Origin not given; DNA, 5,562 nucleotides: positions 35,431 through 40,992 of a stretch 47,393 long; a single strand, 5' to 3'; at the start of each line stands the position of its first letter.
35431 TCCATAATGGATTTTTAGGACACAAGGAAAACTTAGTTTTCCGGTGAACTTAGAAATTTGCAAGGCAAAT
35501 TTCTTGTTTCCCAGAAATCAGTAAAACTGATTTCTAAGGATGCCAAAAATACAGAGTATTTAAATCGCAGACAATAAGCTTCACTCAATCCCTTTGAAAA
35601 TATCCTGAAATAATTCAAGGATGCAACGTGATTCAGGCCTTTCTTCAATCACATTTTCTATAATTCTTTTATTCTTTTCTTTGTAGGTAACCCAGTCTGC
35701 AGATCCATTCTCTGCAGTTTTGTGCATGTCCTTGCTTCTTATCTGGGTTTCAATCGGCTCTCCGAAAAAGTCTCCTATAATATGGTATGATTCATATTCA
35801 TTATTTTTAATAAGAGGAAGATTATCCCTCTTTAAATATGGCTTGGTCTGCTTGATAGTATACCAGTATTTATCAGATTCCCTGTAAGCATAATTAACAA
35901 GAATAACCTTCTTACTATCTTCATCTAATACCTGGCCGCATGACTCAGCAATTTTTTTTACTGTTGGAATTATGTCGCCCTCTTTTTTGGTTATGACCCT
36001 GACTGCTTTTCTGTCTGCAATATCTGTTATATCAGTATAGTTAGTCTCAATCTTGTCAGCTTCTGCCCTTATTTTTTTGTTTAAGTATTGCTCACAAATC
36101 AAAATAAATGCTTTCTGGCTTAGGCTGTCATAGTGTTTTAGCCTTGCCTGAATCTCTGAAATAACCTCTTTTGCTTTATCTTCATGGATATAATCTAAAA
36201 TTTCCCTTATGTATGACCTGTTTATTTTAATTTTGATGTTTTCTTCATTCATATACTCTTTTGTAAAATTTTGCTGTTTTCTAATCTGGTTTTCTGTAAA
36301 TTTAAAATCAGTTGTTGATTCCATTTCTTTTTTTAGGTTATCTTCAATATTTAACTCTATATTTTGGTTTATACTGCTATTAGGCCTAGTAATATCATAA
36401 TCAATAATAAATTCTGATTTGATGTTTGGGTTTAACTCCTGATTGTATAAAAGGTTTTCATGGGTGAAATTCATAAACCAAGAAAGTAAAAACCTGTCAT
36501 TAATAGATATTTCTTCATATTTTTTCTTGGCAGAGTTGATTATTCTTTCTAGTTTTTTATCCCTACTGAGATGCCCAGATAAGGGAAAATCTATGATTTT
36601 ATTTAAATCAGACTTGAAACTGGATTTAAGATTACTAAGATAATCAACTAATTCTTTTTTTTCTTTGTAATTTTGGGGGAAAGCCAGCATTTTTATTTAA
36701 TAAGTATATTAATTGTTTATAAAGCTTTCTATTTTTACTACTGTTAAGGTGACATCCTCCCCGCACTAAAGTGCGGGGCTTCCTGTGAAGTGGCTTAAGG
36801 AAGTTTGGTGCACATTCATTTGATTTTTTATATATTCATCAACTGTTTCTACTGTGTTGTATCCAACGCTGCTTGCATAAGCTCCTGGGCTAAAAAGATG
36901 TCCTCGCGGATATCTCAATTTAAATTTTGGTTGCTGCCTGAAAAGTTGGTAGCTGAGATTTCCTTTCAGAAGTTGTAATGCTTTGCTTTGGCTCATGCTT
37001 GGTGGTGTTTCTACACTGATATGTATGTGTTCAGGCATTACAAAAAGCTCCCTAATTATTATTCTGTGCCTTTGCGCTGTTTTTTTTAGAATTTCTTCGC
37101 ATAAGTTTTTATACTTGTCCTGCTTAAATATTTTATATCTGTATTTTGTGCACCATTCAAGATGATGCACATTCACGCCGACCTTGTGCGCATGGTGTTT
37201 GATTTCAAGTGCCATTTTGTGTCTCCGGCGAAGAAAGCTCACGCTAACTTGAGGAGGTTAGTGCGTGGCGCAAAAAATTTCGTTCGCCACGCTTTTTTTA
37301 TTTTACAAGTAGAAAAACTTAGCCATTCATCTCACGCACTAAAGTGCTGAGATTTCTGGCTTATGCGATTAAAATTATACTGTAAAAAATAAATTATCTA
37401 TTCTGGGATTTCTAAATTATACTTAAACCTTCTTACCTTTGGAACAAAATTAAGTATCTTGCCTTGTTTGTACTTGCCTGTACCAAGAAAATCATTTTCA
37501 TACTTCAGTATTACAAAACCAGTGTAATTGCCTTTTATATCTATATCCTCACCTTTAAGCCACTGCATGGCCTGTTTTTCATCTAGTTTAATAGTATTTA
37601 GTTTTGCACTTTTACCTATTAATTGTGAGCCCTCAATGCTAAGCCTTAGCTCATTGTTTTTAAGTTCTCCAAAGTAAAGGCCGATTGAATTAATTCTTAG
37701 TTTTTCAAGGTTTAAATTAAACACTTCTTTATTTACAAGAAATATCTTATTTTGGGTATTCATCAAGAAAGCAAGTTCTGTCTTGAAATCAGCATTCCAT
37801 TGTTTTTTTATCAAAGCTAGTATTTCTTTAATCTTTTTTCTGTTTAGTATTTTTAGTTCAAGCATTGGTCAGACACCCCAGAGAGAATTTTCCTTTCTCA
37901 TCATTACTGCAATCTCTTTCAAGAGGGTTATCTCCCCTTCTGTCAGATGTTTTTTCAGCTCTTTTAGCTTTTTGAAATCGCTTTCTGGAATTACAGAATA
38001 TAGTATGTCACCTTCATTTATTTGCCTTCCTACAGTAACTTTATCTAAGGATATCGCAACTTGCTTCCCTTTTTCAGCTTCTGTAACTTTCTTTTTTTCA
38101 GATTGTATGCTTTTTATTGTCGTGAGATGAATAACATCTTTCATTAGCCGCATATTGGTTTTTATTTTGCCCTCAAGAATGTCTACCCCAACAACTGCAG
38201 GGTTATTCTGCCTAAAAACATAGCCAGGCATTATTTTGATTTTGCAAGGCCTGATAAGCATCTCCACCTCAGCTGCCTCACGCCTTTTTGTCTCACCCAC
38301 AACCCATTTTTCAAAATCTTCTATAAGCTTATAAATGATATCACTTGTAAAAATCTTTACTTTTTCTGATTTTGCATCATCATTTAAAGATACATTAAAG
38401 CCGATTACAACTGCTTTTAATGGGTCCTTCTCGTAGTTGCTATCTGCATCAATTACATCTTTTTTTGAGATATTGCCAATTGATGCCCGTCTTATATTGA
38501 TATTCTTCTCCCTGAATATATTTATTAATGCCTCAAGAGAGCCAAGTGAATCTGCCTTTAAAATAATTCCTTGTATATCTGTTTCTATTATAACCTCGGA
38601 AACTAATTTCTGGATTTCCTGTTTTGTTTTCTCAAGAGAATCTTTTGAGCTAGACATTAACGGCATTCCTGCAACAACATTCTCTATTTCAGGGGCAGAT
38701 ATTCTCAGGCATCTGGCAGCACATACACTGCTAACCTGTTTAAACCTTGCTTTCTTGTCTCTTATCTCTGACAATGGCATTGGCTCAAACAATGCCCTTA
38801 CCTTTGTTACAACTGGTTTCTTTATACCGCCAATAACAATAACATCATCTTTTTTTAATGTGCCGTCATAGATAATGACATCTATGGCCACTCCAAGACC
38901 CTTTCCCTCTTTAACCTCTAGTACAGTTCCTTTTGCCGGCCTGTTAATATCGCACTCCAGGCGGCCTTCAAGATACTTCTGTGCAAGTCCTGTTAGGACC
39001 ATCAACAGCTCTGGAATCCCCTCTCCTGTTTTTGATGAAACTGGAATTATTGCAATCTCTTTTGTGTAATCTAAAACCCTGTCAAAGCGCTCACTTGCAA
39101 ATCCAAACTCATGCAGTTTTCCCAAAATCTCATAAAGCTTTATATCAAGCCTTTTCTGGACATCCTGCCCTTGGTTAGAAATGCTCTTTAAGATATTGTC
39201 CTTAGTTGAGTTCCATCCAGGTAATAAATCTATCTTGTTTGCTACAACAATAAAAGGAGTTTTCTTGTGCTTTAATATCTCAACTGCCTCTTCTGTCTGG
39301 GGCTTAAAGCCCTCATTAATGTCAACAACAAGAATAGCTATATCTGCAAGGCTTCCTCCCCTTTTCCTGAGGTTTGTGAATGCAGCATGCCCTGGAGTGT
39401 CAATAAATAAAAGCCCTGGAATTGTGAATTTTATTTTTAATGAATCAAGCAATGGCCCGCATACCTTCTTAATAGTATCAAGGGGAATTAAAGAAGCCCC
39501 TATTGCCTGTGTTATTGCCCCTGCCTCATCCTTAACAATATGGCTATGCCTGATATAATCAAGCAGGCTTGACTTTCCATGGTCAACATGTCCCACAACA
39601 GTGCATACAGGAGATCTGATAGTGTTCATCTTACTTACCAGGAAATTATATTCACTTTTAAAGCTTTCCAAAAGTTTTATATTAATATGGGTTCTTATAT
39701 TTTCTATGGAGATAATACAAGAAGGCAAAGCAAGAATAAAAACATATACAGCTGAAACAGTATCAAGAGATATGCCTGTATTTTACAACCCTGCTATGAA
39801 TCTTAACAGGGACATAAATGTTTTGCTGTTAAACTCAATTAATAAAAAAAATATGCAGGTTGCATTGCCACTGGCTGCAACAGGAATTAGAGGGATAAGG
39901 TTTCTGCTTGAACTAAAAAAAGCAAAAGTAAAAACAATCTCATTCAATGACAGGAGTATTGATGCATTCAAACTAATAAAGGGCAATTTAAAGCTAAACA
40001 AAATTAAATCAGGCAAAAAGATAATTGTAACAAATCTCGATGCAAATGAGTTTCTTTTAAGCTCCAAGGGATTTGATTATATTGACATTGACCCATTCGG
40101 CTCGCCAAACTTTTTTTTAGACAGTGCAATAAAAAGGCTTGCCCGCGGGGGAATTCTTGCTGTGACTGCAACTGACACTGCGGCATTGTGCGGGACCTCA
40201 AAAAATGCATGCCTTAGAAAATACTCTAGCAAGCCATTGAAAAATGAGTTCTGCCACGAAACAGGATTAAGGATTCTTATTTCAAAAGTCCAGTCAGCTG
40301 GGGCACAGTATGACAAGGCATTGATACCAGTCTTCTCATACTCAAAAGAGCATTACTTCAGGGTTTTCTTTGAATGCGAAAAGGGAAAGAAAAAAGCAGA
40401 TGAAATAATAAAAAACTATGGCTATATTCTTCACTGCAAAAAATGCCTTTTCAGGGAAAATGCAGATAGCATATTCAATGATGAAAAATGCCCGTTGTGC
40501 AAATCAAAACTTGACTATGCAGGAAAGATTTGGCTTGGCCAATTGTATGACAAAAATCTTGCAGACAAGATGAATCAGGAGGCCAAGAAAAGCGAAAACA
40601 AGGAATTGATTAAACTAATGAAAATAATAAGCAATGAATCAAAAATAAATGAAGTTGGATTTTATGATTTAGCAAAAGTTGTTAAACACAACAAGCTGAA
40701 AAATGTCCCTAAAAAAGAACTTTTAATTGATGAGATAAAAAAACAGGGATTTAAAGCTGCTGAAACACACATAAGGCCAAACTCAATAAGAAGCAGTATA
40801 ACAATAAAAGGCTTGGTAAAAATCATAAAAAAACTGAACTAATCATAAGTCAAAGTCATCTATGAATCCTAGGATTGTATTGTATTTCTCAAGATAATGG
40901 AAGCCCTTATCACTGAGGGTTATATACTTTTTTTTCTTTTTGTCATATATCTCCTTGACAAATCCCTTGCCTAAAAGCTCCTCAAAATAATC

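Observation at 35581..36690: RelA/SpoT-domain (alarmone-synthetase / toxSAS-like) protein with a novel N-terminal domain in an archaeon, next to an IS element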

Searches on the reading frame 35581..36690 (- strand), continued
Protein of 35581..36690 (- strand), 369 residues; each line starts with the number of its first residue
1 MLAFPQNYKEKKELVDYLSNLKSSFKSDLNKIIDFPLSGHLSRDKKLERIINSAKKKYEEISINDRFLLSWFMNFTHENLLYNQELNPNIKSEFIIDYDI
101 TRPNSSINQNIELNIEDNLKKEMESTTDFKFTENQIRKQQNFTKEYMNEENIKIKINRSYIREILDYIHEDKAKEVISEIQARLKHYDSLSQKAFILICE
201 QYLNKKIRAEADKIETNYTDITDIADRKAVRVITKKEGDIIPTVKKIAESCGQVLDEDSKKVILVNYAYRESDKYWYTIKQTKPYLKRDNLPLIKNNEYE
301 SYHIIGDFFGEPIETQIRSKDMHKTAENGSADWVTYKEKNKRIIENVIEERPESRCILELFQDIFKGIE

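Call 85: search_dna_similar(query=window:35581-36690:-, collection=plasmids, mode=protein, max_evalue=0.01, max_rows=10)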
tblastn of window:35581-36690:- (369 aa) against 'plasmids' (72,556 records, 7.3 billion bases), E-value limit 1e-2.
Records with a match: 11; places in all: 12; records where one place covers at least 80% of the query: 0.
Best place of each record, by identity: <60% 11.
By first word of the organism name: Escherichia 4; Neisseria 2; Paenibacillus 1; Brevibacillus 1; Enterobacter 1; Acetoanaerobium 1; Candidatus 1.
By predicted mobility (MOB-suite, as given by PLSDB): non-mobilizable 11.
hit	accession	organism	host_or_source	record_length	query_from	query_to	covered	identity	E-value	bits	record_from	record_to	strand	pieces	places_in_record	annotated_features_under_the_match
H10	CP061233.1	Escherichia coli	Sheep,cell culture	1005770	251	369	32%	31.3%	4e-4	50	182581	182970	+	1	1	spoT: bifunctional GTP diphosphokinase/guanosine-3',5'-bis pyrophosphate ...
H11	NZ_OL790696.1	Escherichia coli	-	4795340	251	369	32%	31.3%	4e-4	50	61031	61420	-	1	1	none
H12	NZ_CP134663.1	Escherichia coli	Larus michahellis,bacteria,cloaca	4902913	251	369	32%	31.3%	4e-4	50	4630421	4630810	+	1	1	none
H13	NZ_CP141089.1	Escherichia coli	Homo sapiens,Infected Human Urine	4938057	251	369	32%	31.3%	4e-4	50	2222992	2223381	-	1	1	none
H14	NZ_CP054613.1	Paenibacillus cellulosilyticus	cell culture,soil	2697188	277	363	24%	38.5%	1e-4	52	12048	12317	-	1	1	none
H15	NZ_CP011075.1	Brevibacillus laterosporus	Oryza sativa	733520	277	365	24%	35.8%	5e-5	53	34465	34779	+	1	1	bifunctional (p)ppGpp synthetase/guanosine-3',5'-bis(diphosphate) ...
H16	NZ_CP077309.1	Enterobacter hormaechei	-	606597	251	340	24%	34.3%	7e-4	49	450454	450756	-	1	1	spoT: bifunctional GTP diphosphokinase/guanosine-3',5'-bis pyrophosphate ...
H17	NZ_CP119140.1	Neisseria gonorrhoeae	Homo sapiens,whole organism,blood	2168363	277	360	23%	34.1%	3e-4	51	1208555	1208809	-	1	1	none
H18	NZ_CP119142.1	Neisseria gonorrhoeae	Homo sapiens,whole organism,synovial ...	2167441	277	360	23%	33.7%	4e-4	50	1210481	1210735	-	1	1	none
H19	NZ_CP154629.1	Acetoanaerobium noterae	cell culture,Sludge of a digestion ...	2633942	277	338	17%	43.8%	1e-3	48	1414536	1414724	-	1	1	none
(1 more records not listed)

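Call 86: search_solved_structures(query=A2, max_evalue=10, show_alignments=0)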
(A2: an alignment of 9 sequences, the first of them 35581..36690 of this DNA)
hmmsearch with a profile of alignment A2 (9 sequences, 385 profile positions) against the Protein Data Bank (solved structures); distinct sequences matched with E-value up to 10: 16.
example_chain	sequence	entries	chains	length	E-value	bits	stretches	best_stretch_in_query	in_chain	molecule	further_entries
1vj7_A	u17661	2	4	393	1.1e-13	54.1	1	300-356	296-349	Bifunctional RELA/SPOT | Bifunctional (p)ppGpp synthase/hydrolase RelA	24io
7oiw_A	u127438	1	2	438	2.8e-13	52.8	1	300-358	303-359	GTP pyrophosphokinase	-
5iqr_8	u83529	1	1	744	4.5e-13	52.1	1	298-354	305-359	GTP pyrophosphokinase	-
5kps_A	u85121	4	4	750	4.6e-13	52.1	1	298-354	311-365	GTP pyrophosphokinase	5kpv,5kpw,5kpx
8acu_A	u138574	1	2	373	5.3e-13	51.9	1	300-357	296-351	GTP pyrophosphokinase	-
5l3p_z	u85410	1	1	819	5.4e-13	51.9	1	298-355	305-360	GTP pyrophosphokinase,GTP pyrophosphokinase,GTP pyrophosphokinase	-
6yxa_A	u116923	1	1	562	1.5e-12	50.4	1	300-357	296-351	GTP pyrophosphokinase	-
5xnx_A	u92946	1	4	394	1.4e-11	47.2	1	299-357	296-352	Bifunctional (p)ppGpp synthase/hydrolase RelA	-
8fr8_I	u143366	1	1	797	1.5e-10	43.8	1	299-357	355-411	GTP pyrophosphokinase RelA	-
9s6k_B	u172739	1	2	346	1.2e-08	37.6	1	299-345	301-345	GTP pyrophosphokinase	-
7ohg_A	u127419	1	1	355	6e-08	35.3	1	299-339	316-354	Guanosine-3',5'-bis(Diphosphate) 3'-pyrophosphohydrolase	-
6s2t_A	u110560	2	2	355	6e-08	35.3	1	299-339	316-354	(P)ppGpp synthetase I, SpoT/RelA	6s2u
6s2v_A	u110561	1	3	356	6e-08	35.3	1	299-339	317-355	(P)ppGpp synthetase I, SpoT/RelA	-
6ewz_A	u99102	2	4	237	1.7e-07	33.8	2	257-357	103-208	GTP pyrophosphokinase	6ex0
6fgj_A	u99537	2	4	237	2.5e-07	33.2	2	256-357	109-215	GTP pyrophosphokinase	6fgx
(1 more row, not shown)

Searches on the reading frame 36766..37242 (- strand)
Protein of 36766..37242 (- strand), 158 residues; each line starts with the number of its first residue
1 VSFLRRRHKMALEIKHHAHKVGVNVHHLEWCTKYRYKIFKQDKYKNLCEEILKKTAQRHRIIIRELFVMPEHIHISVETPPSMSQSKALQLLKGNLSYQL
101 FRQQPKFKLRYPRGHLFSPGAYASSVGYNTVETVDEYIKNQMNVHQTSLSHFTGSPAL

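Call 13: search_protein_families(library=pfam, proteins=[window:36766-37242:-], max_evalue=0.001)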
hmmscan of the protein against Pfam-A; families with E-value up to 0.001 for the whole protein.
window:36766-37242:- (158 aa): 1 family
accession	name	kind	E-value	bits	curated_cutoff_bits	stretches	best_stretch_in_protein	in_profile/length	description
PF01797.21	Y1_Tnp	-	2e-26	92.9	23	1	27-141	8-121/121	Transposase IS200 like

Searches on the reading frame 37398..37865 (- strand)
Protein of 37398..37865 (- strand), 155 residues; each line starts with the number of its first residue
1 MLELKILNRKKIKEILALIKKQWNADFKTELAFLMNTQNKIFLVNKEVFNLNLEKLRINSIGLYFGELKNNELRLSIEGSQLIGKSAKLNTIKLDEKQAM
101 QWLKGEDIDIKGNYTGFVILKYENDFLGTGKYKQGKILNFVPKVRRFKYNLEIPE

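Call 13: search_protein_families(library=pfam, proteins=[window:37398-37865:-], max_evalue=0.001)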
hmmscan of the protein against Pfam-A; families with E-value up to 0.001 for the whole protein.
window:37398-37865:- (155 aa): 1 family
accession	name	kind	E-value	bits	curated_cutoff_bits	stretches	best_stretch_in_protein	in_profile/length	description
PF13636.12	Methyltranf_PUA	-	6.7e-13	48.9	27.6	1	99-146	1-48/49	RNA-binding PUA-like domain of methyltransferase RsmF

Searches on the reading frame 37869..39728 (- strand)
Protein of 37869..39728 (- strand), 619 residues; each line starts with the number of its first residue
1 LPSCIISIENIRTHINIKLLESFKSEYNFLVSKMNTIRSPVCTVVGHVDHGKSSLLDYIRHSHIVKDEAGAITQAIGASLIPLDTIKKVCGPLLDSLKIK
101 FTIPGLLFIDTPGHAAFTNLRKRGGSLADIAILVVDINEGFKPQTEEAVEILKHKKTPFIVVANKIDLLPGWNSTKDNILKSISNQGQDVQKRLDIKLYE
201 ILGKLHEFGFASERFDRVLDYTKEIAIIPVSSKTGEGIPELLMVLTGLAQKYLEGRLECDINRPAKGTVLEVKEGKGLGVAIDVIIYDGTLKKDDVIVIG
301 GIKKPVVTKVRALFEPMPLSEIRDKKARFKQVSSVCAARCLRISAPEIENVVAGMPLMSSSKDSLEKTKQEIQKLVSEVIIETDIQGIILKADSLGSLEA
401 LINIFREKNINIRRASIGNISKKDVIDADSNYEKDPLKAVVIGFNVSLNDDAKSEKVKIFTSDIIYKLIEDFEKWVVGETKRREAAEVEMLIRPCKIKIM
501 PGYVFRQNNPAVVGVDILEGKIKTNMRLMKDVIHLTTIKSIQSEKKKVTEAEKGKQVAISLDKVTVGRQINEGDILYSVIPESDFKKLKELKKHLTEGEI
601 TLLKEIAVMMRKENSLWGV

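Call 13: search_protein_families(library=pfam, proteins=[window:37869-39728:-], max_evalue=0.001)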
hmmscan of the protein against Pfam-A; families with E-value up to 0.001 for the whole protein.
window:37869-39728:- (619 aa): 8 families
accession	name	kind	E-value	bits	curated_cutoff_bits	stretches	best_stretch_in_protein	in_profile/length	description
PF00009.33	GTP_EFTU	-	1.7e-32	113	26.5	1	42-249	6-186/188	Elongation factor Tu GTP binding domain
PF14578.12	GTP_EFTU_D4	-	1e-25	89.9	23.8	1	493-577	1-86/86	Elongation factor Tu domain 4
PF11987.13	IF-2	-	7.6e-19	68.2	27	1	366-473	6-117/117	Translation-initiation factor 2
PF03144.31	GTP_EFTU_D2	-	2.7e-10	40.9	30.3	1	279-321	1-46/73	Elongation factor Tu domain 2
PF01926.29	MMR_HSR1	-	1.5e-08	35.2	21.9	1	43-165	3-113/113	50S ribosome-binding GTPase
PF00350.29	Dynamin_N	-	4.6e-06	27.2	27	0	44-76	3-35/168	Dynamin family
PF22042.2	EF-G_D2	-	2.9e-05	24.5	27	1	264-314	1-50/84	Elongation factor G domain 2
PF00071.28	Ras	-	0.00063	19.8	21.6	0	106-201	50-141/162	Ras family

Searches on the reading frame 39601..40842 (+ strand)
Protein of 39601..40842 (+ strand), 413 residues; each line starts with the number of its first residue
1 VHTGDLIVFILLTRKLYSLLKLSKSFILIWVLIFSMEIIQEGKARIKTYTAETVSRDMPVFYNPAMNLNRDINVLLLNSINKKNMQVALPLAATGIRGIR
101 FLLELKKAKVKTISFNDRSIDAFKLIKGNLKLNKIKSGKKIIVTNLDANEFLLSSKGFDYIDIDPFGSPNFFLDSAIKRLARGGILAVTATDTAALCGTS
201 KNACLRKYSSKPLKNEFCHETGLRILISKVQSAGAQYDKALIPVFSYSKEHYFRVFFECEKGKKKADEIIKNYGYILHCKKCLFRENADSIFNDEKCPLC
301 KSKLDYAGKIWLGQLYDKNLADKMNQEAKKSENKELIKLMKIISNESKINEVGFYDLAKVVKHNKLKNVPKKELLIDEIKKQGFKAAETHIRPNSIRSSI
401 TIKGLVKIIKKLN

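Call 13: search_protein_families(library=pfam, proteins=[window:39601-40842:+], max_evalue=0.001)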
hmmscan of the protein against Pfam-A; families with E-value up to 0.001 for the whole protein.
window:39601-40842:+ (413 aa): 2 families
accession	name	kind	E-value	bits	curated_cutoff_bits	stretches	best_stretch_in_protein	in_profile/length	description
PF02005.22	TRM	-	1.7e-113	380.1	27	1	42-409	1-375/376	N2,N2-dimethylguanosine tRNA methyltransferase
PF02475.24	TRM5-TYW2_MTfase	-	0.00076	19.9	28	0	109-187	62-134/164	TRM5/TYW2 methyltransferase domain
